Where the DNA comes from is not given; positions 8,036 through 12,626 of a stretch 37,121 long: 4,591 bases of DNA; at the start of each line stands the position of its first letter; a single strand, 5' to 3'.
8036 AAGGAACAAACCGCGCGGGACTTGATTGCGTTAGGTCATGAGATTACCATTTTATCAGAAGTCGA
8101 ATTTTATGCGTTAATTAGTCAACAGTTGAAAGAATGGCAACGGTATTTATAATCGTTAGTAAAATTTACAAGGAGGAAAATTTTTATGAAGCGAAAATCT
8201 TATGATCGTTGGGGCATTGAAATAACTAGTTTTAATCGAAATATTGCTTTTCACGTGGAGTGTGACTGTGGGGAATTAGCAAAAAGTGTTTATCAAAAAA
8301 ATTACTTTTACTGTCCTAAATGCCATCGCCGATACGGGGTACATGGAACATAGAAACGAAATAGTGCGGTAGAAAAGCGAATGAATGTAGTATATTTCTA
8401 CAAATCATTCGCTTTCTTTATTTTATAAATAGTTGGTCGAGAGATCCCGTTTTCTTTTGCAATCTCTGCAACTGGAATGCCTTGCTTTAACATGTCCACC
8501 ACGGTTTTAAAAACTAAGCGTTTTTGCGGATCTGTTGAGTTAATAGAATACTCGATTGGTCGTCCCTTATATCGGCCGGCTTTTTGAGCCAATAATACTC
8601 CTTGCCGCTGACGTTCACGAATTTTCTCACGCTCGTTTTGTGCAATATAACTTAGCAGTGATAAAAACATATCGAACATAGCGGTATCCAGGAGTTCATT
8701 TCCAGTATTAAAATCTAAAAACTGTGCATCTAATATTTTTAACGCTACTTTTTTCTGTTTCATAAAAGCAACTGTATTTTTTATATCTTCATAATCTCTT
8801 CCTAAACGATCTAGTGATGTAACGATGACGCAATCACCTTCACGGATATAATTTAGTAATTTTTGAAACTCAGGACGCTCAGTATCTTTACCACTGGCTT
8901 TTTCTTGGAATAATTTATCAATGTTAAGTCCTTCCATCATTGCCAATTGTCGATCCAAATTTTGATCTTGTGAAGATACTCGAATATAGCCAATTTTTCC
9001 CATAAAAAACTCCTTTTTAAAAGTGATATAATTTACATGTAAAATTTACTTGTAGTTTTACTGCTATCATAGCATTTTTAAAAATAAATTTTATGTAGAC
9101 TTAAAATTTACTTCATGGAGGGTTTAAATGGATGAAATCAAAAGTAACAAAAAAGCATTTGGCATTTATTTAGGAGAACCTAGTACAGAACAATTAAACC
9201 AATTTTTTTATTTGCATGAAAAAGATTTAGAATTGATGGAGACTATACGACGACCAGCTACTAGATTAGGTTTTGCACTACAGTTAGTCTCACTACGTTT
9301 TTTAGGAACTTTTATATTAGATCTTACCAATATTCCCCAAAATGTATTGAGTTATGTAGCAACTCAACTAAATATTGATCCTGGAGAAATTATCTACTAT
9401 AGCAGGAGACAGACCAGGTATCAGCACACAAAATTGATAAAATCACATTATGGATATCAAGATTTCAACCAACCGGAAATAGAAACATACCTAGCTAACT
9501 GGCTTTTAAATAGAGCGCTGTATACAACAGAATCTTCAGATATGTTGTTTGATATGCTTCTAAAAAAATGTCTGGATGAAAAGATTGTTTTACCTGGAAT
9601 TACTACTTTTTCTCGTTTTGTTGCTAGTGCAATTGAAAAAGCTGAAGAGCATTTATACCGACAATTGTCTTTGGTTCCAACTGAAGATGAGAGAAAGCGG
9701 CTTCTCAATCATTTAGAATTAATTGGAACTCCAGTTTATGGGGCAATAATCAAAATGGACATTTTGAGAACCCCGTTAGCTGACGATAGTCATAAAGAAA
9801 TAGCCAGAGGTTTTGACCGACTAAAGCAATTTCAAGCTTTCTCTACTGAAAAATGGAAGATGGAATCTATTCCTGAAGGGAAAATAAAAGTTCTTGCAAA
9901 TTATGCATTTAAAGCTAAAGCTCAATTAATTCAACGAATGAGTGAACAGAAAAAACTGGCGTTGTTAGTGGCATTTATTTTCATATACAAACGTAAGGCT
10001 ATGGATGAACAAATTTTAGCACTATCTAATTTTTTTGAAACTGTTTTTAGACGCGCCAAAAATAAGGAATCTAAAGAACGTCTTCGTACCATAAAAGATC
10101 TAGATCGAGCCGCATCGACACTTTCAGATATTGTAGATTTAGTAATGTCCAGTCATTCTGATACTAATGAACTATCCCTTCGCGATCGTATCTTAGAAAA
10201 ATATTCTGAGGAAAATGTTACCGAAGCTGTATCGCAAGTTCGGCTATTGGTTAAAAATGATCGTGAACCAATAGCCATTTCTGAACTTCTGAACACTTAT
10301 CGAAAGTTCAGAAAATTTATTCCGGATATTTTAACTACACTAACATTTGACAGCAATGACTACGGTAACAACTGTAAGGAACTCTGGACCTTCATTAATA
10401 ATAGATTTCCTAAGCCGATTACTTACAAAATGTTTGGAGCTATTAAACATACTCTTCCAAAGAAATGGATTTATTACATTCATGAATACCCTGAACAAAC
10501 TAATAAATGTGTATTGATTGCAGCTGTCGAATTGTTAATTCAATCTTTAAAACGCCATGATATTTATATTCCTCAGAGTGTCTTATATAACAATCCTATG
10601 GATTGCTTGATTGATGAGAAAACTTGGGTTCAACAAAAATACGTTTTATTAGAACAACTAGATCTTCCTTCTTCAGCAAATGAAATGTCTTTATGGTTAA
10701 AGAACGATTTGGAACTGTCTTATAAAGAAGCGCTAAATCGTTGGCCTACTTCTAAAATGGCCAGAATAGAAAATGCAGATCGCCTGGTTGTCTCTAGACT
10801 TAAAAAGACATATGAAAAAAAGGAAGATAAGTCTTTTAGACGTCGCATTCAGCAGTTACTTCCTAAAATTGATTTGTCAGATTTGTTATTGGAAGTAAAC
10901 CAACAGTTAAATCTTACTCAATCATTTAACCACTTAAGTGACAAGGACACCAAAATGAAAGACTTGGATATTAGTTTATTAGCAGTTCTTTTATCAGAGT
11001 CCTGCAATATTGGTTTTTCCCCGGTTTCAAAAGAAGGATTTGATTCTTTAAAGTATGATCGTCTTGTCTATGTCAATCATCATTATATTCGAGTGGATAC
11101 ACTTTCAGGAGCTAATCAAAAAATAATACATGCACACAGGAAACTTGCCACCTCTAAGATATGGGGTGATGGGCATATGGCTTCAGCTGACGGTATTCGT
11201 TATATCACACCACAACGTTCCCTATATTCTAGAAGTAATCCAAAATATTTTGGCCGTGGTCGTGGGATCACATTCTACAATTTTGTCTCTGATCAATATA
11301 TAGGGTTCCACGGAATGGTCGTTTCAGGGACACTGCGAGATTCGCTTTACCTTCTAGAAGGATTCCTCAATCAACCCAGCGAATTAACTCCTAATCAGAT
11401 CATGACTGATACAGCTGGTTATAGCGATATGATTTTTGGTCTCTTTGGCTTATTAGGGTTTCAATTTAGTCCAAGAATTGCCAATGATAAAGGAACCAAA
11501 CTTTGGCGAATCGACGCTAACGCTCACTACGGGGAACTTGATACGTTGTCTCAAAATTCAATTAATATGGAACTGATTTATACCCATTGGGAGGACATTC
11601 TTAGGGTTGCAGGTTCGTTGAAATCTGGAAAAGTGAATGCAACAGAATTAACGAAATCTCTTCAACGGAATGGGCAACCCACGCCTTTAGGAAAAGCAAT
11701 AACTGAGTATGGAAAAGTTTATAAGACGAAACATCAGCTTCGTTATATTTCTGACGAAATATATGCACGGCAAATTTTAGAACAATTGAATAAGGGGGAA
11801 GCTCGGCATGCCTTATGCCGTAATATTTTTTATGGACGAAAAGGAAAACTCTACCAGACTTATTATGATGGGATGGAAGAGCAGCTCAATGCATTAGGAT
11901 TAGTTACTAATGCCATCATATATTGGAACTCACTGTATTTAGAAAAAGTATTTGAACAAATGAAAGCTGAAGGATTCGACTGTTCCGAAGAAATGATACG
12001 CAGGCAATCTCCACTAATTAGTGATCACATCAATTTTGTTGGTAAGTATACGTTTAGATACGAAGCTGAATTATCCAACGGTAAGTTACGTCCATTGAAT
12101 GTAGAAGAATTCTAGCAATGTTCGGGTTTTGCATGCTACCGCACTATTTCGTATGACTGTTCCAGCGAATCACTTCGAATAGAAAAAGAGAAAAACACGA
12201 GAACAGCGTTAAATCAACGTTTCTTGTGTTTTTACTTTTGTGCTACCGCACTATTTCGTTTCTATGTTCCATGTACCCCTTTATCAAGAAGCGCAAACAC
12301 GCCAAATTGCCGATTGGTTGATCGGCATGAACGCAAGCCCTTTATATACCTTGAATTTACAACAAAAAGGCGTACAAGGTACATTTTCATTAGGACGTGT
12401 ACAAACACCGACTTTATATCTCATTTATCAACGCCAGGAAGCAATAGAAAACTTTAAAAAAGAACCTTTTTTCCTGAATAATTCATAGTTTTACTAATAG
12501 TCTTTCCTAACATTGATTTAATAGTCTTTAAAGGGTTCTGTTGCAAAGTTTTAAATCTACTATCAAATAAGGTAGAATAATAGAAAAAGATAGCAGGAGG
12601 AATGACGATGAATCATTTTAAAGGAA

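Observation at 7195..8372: Resolvase - standalone BRCT protein - zinc-ribbon mini-protein trio abutting, and partly overwritten by, the Tn3-element end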

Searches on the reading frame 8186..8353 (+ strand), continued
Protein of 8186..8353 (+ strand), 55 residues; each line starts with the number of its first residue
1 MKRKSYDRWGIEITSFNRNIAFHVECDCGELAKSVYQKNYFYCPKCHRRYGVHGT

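Call 65: find_related_loci(query=A3, collection=genome_contigs, flank=5000)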
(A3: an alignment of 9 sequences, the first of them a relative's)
Query A3 (65 aa) in genome_contigs; peptide patterns used: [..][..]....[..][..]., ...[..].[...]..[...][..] (x = any residue, [..] = any of these).
108 stretches matched a pattern; 7 encode a relative of the query (tblastn E <= 1e-3); 7 distinct loci.
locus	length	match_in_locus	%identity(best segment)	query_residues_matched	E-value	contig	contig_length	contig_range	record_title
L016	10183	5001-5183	59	1-61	3e-22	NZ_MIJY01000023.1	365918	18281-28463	Enterococcus termitis strain LMG 8895 3, whole genome shotgun sequence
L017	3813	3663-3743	100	1-27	9e-16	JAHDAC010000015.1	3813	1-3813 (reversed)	Streptococcus parasanguinis strain P430801 KS26.ct_NODE_156_length_3813_cov_4495.14_ID_42930, whole genome shotgun seque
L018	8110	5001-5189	35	1-61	4e-11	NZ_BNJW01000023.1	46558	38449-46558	Enterococcus lactis strain CCM 8412 contig23, whole genome shotgun sequence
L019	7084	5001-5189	35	1-61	4e-11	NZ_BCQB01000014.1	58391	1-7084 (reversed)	Enterococcus durans NBRC 100479 = LMG 10746 strain NBRC 100479, whole genome shotgun sequence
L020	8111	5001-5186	34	1-60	9e-10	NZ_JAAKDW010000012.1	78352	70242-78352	Enterococcus sp. ZJ1622 Scaffold12_1, whole genome shotgun sequence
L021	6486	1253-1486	38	2-65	9e-10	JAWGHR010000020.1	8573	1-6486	MAG: Peptoniphilus harei isolate N2_038_000G1_dasN2_038_000G1_maxbin2.maxbin.027 N2_038_000G1_scaffold_1606, whole genom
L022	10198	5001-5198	39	2-55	3e-9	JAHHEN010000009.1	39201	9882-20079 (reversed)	Enterococcus innesii strain GAL7 9, whole genome shotgun sequence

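Call 85: find_homologous_proteins(query=A3, max_evalue=0.001)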
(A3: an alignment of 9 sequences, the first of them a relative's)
Query A3 (9 sequences) (65 aa, profile of the alignment): 73 proteins with E <= 0.001 among 103 candidates.
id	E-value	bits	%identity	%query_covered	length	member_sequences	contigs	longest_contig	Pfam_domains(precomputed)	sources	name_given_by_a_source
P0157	7.6e-30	120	52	92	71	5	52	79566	-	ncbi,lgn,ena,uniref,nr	ncbi:hypothetical protein D5663_14490 [Enterococcus faecalis]|uniref:hypothetical protein n=1 Tax=En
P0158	7.8e-30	120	82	92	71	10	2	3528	-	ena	-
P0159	4.3e-29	118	50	89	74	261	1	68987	-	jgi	jgi:hypothetical protein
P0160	5.7e-29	117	72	92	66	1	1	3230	-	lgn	-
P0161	1.7e-28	116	35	89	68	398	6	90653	-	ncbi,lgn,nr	ncbi:TPA: DNA helicase UvrA [Enterococcus faecium]|nr:DNA helicase UvrA [Enterococcus faecium]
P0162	1.8e-28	116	74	94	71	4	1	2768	-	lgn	-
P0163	2.7e-28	115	72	98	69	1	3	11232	-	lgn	-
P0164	4.8e-28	114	72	92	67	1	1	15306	-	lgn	-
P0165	1.2e-27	113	52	89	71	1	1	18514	-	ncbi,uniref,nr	ncbi:hypothetical protein [Enterococcus faecalis]|uniref:Transcriptional regulator, UvrC family n=1 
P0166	3.6e-27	111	36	91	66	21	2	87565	-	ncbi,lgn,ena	ncbi:DNA helicase UvrA [Enterococcus hirae]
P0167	3.9e-27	111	35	89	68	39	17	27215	-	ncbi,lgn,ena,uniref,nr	ncbi:DNA helicase UvrA [Enterococcus sp. S133_ASV_20]|uniref:DNA helicase UvrA n=1 Tax=Enterococcus 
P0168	2.1e-26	109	65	92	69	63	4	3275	-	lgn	-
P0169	2.6e-26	109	36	91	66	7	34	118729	-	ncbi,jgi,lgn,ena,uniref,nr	ncbi:DNA helicase UvrA [Enterococcus hirae]|uniref:DNA helicase UvrA n=1 Tax=Enterococcus TaxID=1350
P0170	1.1e-25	107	48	89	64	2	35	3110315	-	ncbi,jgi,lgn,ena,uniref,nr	ncbi:hypothetical protein [Enterococcus faecalis]|jgi:hypothetical protein|uniref:hypothetical prote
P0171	2.9e-25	105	70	86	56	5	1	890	-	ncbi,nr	ncbi:transcriptional regulator, partial [Enterococcus faecalis]|nr:transcriptional regulator [Entero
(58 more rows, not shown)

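Call 94: search_protein_families(library=pfam, proteins=[L002:5001-5198:+, L003:4992-5216:+], max_evalue=0.1)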
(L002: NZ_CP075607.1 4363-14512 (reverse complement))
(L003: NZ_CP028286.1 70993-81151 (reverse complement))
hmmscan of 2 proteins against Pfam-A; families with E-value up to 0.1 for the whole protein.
L002:5001-5198:+ (65 aa): 4 families
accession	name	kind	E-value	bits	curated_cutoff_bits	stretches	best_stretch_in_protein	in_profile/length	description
PF25164.1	CoiA_N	-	0.0065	16.4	26.3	1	33-57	10-34/50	Competence protein CoiA, N-terminal domain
PF01155.25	HypA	-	0.026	15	28.9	1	20-63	67-110/112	Hydrogenase/urease nickel incorporation, metallochaperone, hypA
PF23783.1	Zn_ribbon_TiaS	-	0.068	13.4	27.3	0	26-54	4-33/41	TiaS C-terminal zinc ribbon domain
PF05434.16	Tmemb_9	-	0.088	13.1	28.6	0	19-63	7-55/145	TMEM9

L003:4992-5216:+ (74 aa): 1 family
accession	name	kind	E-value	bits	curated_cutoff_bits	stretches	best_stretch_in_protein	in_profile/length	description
PF13912.12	zf-C2H2_6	-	0.039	14.4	25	1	44-57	2-15/27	C2H2-type zinc finger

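Call 96: search_solved_structures(query=A3, max_evalue=10, show_alignments=2)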
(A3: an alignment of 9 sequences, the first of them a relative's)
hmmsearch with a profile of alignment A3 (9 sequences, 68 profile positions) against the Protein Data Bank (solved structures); distinct sequences matched with E-value up to 10: 31.
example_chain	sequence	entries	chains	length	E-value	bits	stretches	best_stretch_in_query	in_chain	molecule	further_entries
2i13_A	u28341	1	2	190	0.023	17.5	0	40-54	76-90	Aart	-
1mey_C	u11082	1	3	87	0.025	17.3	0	40-54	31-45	CONSENSUS ZINC FINGER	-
23vu_A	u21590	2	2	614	0.095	15.5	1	7-48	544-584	UnCas12m4a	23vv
6zu5_SDD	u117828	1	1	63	0.11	15.3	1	35-56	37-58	uS14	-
3i0w_A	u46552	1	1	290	0.12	15.1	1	39-62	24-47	8-oxoguanine-DNA-glycosylase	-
3i0x_A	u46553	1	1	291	0.13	15.1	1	39-62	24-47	8-oxoguanine-DNA-glycosylase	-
3f10_A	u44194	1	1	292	0.13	15.1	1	39-62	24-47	8-oxoguanine-DNA-glycosylase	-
3f0z_A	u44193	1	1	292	0.13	15.1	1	39-62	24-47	8-oxoguanine-DNA-glycosylase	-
8br8_Sh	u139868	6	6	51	0.16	14.7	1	14-54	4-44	Ribosomal protein S29A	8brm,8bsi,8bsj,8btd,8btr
1g2d_C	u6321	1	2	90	0.16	14.7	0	39-59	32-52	TATA BOX ZINC FINGER PROTEIN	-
9eho_ee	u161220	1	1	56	0.23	14.2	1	29-56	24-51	Small ribosomal subunit protein uS14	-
9kh2_A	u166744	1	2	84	0.42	13.4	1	40-56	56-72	Zinc finger and BTB domain-containing protein 20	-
2en9_A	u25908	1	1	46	0.46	13.3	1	39-55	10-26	Zinc finger protein 28 homolog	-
3tg3_A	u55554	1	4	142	0.48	13.2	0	13-39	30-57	Dual specificity protein phosphatase 16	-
4x33_A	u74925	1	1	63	0.51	13.1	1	5-47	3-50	Diphthamide biosynthesis protein 3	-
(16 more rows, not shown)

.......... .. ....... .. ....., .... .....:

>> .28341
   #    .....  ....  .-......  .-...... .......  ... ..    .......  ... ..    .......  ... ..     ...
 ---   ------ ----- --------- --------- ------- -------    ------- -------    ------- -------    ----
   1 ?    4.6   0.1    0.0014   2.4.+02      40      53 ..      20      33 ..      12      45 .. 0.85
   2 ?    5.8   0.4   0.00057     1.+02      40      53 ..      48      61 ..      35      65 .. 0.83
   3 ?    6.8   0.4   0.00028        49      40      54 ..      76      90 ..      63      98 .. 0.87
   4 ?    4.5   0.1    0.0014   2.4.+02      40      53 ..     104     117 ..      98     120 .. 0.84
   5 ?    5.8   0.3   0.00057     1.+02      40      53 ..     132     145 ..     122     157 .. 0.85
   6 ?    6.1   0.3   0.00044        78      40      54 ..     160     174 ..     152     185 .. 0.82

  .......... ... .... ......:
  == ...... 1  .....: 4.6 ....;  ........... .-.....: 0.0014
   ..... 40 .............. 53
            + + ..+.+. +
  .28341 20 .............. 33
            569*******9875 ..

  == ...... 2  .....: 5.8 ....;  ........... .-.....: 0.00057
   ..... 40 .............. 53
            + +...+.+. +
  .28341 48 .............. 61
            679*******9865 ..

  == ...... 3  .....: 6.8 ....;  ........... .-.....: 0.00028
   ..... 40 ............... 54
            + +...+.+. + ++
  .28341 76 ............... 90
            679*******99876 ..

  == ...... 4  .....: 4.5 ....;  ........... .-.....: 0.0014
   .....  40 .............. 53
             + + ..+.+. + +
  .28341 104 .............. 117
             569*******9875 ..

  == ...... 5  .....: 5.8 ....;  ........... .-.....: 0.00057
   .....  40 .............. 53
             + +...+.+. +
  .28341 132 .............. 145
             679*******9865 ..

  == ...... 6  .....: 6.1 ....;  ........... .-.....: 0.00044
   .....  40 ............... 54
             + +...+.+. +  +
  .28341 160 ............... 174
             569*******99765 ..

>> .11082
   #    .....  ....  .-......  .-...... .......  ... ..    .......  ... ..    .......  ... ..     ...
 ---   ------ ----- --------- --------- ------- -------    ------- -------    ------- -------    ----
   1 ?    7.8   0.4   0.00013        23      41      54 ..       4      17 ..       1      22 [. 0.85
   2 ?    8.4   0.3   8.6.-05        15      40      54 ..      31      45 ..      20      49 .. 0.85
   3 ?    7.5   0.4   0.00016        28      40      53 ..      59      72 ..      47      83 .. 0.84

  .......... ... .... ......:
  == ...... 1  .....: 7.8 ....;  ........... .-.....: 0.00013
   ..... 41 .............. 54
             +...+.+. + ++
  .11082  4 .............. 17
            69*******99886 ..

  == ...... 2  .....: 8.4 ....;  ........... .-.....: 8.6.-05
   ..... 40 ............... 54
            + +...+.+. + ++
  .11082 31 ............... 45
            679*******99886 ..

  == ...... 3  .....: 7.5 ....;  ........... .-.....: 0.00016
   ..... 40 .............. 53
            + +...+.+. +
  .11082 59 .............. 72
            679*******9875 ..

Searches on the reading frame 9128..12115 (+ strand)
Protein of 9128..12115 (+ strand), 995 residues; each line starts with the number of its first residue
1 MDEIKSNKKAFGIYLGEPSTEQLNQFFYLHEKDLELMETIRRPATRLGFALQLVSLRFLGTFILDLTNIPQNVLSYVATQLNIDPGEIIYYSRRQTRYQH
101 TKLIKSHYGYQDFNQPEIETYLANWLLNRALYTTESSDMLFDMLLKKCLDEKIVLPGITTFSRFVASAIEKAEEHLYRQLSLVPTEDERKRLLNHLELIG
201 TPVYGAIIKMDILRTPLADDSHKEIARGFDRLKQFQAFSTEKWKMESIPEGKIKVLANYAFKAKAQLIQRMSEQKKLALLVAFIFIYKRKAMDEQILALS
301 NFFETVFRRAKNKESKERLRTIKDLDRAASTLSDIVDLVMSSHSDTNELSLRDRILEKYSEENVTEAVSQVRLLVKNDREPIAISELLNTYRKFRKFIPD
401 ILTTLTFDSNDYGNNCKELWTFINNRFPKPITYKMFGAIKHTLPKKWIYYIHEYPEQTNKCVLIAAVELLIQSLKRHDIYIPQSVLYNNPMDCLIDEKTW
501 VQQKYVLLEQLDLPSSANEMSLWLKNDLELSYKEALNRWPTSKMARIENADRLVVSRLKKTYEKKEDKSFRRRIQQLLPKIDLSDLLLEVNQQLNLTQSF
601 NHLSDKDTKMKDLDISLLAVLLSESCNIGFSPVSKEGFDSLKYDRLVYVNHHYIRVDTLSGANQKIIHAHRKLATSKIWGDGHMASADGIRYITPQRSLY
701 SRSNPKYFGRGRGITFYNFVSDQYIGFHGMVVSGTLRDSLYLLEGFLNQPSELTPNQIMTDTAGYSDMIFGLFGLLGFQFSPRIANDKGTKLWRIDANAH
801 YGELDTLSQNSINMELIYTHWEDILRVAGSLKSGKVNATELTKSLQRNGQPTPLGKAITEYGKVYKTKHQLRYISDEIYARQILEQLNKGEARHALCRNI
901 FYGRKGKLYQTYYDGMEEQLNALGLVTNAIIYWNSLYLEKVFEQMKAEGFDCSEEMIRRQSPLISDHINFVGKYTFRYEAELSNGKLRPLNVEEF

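Call 6: search_protein_families(library=pfam, proteins=[window:9128-12115:+], max_evalue=0.1)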
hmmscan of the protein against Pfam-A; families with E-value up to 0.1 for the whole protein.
window:9128-12115:+ (995 aa): 3 families
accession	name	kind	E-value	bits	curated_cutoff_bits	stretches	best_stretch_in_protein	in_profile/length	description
PF01526.23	DDE_Tnp_Tn3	-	7.3e-142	473.2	24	1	585-974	1-389/389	Tn3 transposase DDE domain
PF13700.11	DUF4158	-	3.1e-43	148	27.4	1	13-168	12-165/165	Domain of unknown function (DUF4158)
PF02877.19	PARP_reg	-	0.039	14.5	26.8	0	208-343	27-117/135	Poly(ADP-ribose) polymerase, regulatory domain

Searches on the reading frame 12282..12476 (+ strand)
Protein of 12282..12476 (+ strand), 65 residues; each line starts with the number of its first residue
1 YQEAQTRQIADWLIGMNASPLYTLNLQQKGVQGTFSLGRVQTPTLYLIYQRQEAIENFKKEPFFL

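Call 94: search_protein_families(library=pfam, proteins=[window:12282-12476:+], max_evalue=0.1)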
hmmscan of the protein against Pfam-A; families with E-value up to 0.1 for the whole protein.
seq(65 aa): 1 family
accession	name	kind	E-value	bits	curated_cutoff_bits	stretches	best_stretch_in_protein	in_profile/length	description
PF01131.25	Topoisom_bac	-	2.8e-21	76.4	35.1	1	1-64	7-67/411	DNA topoisomerase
